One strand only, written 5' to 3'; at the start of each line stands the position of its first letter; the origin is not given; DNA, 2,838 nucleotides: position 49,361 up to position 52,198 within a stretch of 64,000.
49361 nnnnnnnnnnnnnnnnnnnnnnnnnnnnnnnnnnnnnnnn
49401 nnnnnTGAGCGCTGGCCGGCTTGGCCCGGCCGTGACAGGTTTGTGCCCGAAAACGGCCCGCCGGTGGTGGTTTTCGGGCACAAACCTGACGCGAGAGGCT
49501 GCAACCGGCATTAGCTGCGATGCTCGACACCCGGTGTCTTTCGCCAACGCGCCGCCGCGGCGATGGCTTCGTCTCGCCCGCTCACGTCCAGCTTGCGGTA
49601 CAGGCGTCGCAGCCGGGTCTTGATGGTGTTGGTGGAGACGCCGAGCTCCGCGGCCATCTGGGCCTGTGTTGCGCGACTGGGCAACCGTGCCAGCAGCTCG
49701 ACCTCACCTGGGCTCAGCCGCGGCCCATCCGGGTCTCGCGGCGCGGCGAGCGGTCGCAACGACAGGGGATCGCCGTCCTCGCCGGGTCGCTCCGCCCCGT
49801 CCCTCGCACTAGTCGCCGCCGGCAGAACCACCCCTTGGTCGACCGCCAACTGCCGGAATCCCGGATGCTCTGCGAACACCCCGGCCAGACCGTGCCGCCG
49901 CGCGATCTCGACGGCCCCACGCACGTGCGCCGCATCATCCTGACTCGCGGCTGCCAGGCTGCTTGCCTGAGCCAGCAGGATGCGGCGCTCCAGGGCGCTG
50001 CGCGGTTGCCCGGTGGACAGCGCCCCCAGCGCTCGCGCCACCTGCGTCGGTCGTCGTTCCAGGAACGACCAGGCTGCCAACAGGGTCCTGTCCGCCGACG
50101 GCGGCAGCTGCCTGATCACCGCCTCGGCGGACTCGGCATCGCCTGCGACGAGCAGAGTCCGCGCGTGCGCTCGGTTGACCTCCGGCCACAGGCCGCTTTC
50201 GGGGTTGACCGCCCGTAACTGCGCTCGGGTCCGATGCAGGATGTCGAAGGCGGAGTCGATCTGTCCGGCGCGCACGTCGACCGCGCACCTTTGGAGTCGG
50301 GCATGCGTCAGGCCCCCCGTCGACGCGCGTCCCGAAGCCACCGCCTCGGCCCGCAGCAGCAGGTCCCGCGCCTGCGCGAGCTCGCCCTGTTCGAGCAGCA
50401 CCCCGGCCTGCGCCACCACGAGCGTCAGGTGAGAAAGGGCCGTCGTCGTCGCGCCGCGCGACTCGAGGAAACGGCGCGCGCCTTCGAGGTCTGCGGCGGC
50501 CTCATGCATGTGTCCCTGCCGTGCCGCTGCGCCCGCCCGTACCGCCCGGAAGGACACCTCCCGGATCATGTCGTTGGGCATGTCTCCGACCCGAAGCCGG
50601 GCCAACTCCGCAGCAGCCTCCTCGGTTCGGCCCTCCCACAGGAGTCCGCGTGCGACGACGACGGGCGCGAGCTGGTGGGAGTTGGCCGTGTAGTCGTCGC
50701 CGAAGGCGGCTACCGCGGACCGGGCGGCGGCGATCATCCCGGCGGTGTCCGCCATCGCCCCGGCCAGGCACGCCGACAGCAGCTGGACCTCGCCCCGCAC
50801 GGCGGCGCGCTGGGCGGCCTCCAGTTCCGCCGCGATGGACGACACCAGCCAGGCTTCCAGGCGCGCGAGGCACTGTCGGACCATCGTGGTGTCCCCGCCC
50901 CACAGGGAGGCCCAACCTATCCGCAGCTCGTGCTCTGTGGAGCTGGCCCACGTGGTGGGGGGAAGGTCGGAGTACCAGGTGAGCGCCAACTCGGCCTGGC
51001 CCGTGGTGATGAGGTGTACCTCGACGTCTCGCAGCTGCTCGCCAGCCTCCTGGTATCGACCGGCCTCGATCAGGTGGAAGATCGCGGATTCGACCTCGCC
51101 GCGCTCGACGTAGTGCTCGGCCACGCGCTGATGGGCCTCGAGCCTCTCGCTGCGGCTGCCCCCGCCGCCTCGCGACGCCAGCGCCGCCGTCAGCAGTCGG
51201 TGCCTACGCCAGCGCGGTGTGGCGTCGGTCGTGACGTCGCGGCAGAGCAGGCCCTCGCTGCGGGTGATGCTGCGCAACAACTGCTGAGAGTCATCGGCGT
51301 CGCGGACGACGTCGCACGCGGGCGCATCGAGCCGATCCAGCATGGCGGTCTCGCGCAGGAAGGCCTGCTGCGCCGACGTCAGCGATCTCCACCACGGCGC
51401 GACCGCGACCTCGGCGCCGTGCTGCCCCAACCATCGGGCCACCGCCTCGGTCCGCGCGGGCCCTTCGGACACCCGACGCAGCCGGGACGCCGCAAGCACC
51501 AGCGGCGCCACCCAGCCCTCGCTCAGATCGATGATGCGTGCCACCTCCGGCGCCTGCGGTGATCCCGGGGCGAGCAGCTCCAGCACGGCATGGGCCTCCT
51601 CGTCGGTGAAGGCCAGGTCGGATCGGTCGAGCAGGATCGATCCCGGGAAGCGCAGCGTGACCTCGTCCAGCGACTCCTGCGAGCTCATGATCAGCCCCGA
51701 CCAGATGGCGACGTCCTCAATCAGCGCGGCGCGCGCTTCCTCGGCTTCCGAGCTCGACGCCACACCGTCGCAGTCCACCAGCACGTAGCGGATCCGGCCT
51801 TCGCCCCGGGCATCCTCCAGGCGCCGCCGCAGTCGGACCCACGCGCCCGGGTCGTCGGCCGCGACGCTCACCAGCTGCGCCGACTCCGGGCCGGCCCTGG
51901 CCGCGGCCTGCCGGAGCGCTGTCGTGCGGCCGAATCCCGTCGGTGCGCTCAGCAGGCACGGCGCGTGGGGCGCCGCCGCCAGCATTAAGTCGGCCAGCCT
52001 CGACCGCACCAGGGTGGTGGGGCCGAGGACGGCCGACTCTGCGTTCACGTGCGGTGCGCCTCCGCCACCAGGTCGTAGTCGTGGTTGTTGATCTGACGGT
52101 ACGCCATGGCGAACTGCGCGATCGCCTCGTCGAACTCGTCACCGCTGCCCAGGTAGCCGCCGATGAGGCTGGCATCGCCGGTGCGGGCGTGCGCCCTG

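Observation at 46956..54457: Candidate undescribed extracytoplasmic module bracketed by twin secreted paralogs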

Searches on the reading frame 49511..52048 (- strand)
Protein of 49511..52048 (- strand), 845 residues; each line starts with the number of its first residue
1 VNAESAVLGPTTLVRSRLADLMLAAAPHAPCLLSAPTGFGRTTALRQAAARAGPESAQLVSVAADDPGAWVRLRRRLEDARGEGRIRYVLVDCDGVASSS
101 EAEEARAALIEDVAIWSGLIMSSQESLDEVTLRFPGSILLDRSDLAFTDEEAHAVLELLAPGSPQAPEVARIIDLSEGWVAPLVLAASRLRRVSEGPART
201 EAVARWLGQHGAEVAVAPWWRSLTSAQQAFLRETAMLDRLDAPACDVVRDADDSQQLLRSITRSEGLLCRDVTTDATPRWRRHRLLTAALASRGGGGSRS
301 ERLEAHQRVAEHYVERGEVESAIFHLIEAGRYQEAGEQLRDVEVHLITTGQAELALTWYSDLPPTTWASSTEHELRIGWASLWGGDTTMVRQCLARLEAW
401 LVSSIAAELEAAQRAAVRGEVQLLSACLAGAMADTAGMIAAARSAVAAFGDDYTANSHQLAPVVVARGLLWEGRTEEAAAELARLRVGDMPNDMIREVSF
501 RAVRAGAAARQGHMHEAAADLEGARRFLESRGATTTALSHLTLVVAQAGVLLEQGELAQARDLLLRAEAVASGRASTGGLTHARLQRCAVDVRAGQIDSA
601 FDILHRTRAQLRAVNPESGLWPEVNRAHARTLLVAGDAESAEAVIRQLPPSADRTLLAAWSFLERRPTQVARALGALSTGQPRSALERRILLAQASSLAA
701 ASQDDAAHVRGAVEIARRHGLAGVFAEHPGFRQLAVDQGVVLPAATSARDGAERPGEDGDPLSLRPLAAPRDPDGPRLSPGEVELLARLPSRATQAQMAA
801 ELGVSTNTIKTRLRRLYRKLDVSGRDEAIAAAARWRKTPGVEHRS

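Call 3: search_protein_families(library=pfam, proteins=[window:49511-52048:-], max_evalue=0.01)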
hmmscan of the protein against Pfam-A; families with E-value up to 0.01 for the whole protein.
window:49511-52048:- (845 aa): 7 families
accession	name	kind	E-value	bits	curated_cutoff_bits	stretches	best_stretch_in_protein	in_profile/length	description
PF00196.25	GerE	-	9.5e-07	28.8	23.5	1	778-830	3-55/57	Bacterial regulatory proteins, luxR family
PF13404.12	HTH_AsnC-type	-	0.0014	18.9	27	1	791-816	16-41/42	AsnC-type helix-turn-helix domain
PF08281.18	Sigma70_r4_2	-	0.0015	18.6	25.7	1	794-820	28-54/54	Sigma-70, region 4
PF13412.12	HTH_24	-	0.0018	18.2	21.9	1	792-816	17-41/48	Winged helix-turn-helix DNA-binding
PF14559.12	TPR_19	-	0.002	18.8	25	0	594-655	4-58/68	Tetratricopeptide repeat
PF04967.18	HTH_10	-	0.0022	18.2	23.1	1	790-820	21-51/53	HTH DNA binding domain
PF13556.12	HTH_30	-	0.0067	16.6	27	1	795-828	15-48/59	PucR C-terminal helix-turn-helix domain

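Call 45: search_protein_families(library=ncbifam, proteins=[window:49511-52048:-], max_evalue=0.01)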
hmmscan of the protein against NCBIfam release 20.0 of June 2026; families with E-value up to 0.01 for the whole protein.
window:49511-52048:- (845 aa): 7 families
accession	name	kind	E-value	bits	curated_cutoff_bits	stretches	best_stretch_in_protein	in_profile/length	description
NF003420.0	PRK04841.1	equivalog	8.8e-31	106.7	537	2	139-479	178-511/903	HTH-type transcriptional regulator MalT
NF007505.1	PRK10100.1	equivalog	2.1e-05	24.3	250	1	778-832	145-199/204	biofilm master transcriptional regulator CsgD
TIGR03020.2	EpsA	equivalog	4.8e-05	23.1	170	1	778-832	191-245/247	XrtB/PEP-CTERM-associated transcriptional regulator EpsA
TIGR03541.1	reg_near_HchA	equivalog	5.7e-05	22.7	215.6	1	771-833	165-227/232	PA1136 family autoinducer-binding transcriptional regulator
NF041673.1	transregRamA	equivalog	6.2e-05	22.2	500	1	777-835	218-276/280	acetate metabolism transcriptional regulator RamA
NF047785.1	respo_reg_MadR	equivalog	0.00016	21.1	300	1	773-834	144-205/209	MadR family response regulator transcription factor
TIGR02937.1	sigma70-ECF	superfamily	0.0057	16.3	42.9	0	792-820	133-161/165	sigma-70 family RNA polymerase sigma factor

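Call 47: find_homologous_proteins(query=window:49511-52048:-)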
Query window:49511-52048:- (845 aa): 32 proteins with E <= 0.001 among 8000 candidates.
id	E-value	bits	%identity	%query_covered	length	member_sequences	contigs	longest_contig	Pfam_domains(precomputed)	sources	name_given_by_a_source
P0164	0.0e+0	1795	100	100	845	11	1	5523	PF25873.1,PF00196.26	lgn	-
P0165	7.5e-239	813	54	97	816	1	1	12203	PF25873.1,PF00196.26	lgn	-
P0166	7.9e-236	803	53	97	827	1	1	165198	PF25873.1,PF13412.13,PF00196.26,PF25199.2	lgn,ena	-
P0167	5.1e-126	440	40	97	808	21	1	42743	PF25873.1,PF00196.26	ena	-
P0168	1.1e-87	313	33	97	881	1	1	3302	PF25873.1,PF00196.26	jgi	jgi:LuxR family transcriptional regulator, maltose regulon positive regulatory protein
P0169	8.5e-70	254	38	63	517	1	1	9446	PF25873.1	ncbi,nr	ncbi:MAG: hypothetical protein QG597_2361, partial [Actinomycetota bacterium]|nr:hypothetical protei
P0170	6.1e-21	93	31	33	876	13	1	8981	PF25873.1,PF17874.8,PF00196.26,PF13401.13,PF13191.13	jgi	jgi:LuxR family maltose regulon positive regulatory protein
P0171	6.6e-19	86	27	82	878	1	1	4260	PF25873.1,PF17874.8,PF00196.26,PF13191.13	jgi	jgi:LuxR family maltose regulon positive regulatory protein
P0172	7.5e-18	83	32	34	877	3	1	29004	PF25873.1,PF17874.8,PF00196.26,PF13401.13,PF13191.13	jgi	jgi:LuxR family transcriptional regulator, maltose regulon positive regulatory protein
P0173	1.7e-17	81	26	82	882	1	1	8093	PF25873.1,PF17874.8,PF00196.26,PF13401.13,PF13191.13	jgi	jgi:LuxR family transcriptional regulator, maltose regulon positive regulatory protein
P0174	2.9e-17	81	27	78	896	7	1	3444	PF25873.1,PF17874.8,PF00196.26,PF13401.13,PF13191.13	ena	-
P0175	1.0e-16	79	26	82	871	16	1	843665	PF25873.1,PF17874.8,PF00196.26,PF13191.13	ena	-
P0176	7.7e-14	69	26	81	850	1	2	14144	PF25873.1,PF00196.26,PF13401.13,PF13191.13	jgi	jgi:LuxR family transcriptional regulator, maltose regulon positive regulatory protein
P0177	2.9e-13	67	30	35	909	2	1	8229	PF25873.1,PF17874.8,PF00196.26,PF13424.13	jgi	jgi:ATP/maltotriose-dependent transcriptional regulator MalT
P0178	7.1e-12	63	27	81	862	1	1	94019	PF25873.1,PF17874.8,PF00196.26,PF13401.13,PF13191.13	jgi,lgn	-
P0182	1.6e-10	58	28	82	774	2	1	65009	PF25873.1,PF17874.8,PF00196.26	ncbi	-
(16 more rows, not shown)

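Call 50: find_encoding_contigs(protein=P0166, flank=10000, max_places=2)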
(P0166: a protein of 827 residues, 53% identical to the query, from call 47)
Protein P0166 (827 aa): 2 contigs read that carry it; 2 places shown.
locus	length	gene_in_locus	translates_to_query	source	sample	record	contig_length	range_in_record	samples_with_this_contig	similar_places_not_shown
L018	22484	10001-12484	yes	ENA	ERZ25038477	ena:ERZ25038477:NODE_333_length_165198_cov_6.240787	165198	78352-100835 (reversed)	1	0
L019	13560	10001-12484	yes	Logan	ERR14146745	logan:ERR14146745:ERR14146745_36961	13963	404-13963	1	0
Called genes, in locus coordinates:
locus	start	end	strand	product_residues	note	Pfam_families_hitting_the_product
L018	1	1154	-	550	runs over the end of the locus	PF02878:PGM_PMM_I, PF02879:PGM_PMM_II, PF02880:PGM_PMM_III, PF00408:PGM_PMM_IV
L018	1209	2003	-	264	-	PF01791:DeoC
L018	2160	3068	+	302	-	PF01048:PNP_UDP_1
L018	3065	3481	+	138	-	PF00383:dCMP_cyt_deam_1, PF08211:dCMP_cyt_deam_2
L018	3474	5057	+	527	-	PF00083:Sugar_tr, PF07690:MFS_1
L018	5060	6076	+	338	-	PF00296:Bac_luciferase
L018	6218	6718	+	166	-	-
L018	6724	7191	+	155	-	-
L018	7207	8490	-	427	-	PF03583:LIP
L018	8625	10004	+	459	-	PF10009:DUF2252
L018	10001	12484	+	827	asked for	PF25199:nSTAND_NTPase5 (faint), PF25873:WHD_MalT, PF00196:GerE (weak), PF13412:HTH_24 (faint)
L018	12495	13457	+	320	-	PF13515:FUSC_2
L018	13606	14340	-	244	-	PF00132:Hexapep (weak)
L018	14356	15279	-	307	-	PF00291:PALP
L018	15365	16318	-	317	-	PF11350:DUF3152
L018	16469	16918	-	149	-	PF01243:PNPOx_N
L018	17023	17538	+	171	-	PF00436:SSB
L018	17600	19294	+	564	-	PF02463:SMC_N (faint), PF00005:ABC_tran, PF13304:AAA_21 (faint), PF13476:AAA_23 (faint), PF13555:AAA_29 (faint), PF12848:ABC_tran_Xtn, PF00005:ABC_tran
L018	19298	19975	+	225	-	PF26035:DUF8010 (weak), PF26572:DUF8185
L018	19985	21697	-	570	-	PF00128:Alpha-amylase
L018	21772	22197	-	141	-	PF01152:Bac_globin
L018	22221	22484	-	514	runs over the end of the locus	PF01073:3Beta_HSD (faint), PF01370:Epimerase (weak), PF05368:NmrA, PF13460:NAD_binding_10, PF11066:DUF2867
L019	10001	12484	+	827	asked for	PF25199:nSTAND_NTPase5 (faint), PF25873:WHD_MalT, PF00196:GerE (weak), PF13412:HTH_24 (faint)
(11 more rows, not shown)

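Call 51: find_encoding_contigs(protein=P0167, flank=10000, max_places=2)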
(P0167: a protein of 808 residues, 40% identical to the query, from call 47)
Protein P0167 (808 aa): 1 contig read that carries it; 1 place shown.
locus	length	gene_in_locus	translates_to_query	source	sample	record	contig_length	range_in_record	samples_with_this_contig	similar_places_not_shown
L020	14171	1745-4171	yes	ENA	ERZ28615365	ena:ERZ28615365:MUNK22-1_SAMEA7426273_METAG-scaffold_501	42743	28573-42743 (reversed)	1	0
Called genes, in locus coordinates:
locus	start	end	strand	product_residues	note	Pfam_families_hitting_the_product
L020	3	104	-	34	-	?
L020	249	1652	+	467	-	PF10009:DUF2252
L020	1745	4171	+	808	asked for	PF25873:WHD_MalT, PF00196:GerE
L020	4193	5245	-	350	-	PF03595:SLAC1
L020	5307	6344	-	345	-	PF04055:Radical_SAM, PF06968:BATS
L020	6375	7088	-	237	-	PF01656:CbiA, PF13500:AAA_26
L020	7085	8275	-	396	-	PF00155:Aminotran_1_2, PF01212:Beta_elim_lyase (weak)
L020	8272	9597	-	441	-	PF00202:Aminotran_3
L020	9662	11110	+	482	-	PF12282:GAF_PdtaS, PF07536:HWE_HK, PF07568:HisKA_2, PF13581:HATPase_c_2 (weak), PF02518:HATPase_c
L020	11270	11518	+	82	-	PF02467:Whib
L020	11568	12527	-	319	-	PF00781:DAGK_cat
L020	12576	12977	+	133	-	-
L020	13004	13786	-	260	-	PF04542:Sigma70_r2, PF04539:Sigma70_r3, PF04545:Sigma70_r4, PF08281:Sigma70_r4_2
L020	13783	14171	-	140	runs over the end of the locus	PF13581:HATPase_c_2 (weak)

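Call 66: find_encoding_contigs(protein=P0165, flank=8000, max_places=2)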
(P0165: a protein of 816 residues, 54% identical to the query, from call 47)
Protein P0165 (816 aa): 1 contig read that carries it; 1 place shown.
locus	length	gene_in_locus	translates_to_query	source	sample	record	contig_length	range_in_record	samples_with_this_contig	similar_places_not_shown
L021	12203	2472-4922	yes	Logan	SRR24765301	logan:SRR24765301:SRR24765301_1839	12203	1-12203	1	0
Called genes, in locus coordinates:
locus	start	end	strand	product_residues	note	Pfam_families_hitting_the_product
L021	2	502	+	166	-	?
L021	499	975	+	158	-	-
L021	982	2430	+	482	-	PF10009:DUF2252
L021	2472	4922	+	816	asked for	PF25873:WHD_MalT, PF00196:GerE (weak)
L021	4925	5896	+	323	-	PF13515:FUSC_2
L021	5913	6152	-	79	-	-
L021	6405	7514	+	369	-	PF01590:GAF (weak), PF13185:GAF_2, PF00563:EAL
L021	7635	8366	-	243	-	PF00132:Hexapep, PF14602:Hexapep_2 (weak)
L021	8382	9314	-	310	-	PF00291:PALP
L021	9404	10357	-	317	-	PF11350:DUF3152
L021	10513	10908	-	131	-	PF01243:PNPOx_N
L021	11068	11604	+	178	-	PF00436:SSB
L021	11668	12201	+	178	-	?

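Call 67: find_encoding_contigs(protein=P0182, flank=6000, max_places=1)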
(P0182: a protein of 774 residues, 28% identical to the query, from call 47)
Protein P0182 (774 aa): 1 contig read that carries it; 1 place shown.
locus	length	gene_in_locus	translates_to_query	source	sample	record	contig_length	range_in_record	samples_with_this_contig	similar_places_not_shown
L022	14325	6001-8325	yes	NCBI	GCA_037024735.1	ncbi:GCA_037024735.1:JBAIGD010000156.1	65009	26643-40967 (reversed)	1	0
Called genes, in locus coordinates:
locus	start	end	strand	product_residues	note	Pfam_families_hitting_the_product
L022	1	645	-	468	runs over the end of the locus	PF00027:cNMP_binding, PF19307:SrpI-like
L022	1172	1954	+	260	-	PF12802:MarR_2 (weak), PF12840:HTH_20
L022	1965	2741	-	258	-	PF00106:adh_short, PF08659:KR, PF13561:adh_short_C2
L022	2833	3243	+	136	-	PF13480:Acetyltransf_6 (weak), PF00583:Acetyltransf_1, PF13673:Acetyltransf_10, PF13508:Acetyltransf_7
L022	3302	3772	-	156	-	PF01047:MarR, PF12802:MarR_2, PF13463:HTH_27 (weak)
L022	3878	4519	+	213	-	PF02525:Flavodoxin_2, PF03358:FMN_red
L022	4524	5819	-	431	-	PF02353:CMAS, PF13489:Methyltransf_23, PF13847:Methyltransf_31 (weak), PF08241:Methyltransf_11, PF08242:Methyltransf_12, PF13649:Methyltransf_25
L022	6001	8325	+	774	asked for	PF25873:WHD_MalT, PF17874:TPR_MalT, PF00196:GerE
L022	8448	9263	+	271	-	-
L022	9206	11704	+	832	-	PF02687:FtsX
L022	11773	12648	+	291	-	-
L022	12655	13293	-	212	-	-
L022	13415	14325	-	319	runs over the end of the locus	-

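Call 70: find_encoding_contigs(protein=P0168, flank=5000, max_places=1)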
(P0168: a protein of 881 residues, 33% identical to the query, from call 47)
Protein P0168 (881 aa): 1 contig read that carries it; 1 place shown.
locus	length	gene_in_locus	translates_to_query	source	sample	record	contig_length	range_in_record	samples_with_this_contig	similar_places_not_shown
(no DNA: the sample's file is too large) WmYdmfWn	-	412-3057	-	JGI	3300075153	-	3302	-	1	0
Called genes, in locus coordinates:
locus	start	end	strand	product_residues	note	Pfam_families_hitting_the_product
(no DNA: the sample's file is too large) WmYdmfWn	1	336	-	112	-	?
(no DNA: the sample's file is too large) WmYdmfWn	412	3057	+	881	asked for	PF25873:WHD_MalT, PF00196:GerE (weak)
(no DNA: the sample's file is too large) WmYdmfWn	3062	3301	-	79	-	?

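Call 71: find_encoding_contigs(protein=P0169, flank=8000, max_places=1)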
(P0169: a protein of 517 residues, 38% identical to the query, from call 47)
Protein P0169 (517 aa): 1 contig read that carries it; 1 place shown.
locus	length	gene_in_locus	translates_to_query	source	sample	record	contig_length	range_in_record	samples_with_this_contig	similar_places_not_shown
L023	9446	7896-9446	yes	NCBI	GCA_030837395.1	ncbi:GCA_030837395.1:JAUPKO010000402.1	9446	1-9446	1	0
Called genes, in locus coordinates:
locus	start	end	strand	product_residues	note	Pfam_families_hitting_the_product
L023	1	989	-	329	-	PF00437:T2SSE, PF13173:AAA_14 (faint), PF13401:AAA_22 (weak)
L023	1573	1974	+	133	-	PF22636:FlK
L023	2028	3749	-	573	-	PF02776:TPP_enzyme_N, PF00205:TPP_enzyme_M, PF02775:TPP_enzyme_C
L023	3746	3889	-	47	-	-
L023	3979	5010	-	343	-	PF00150:Cellulase, PF01229:Glyco_hydro_39 (weak), PF11790:Glyco_hydro_cc (faint)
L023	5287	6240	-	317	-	PF13515:FUSC_2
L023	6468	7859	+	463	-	PF10009:DUF2252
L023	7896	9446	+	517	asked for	PF25873:WHD_MalT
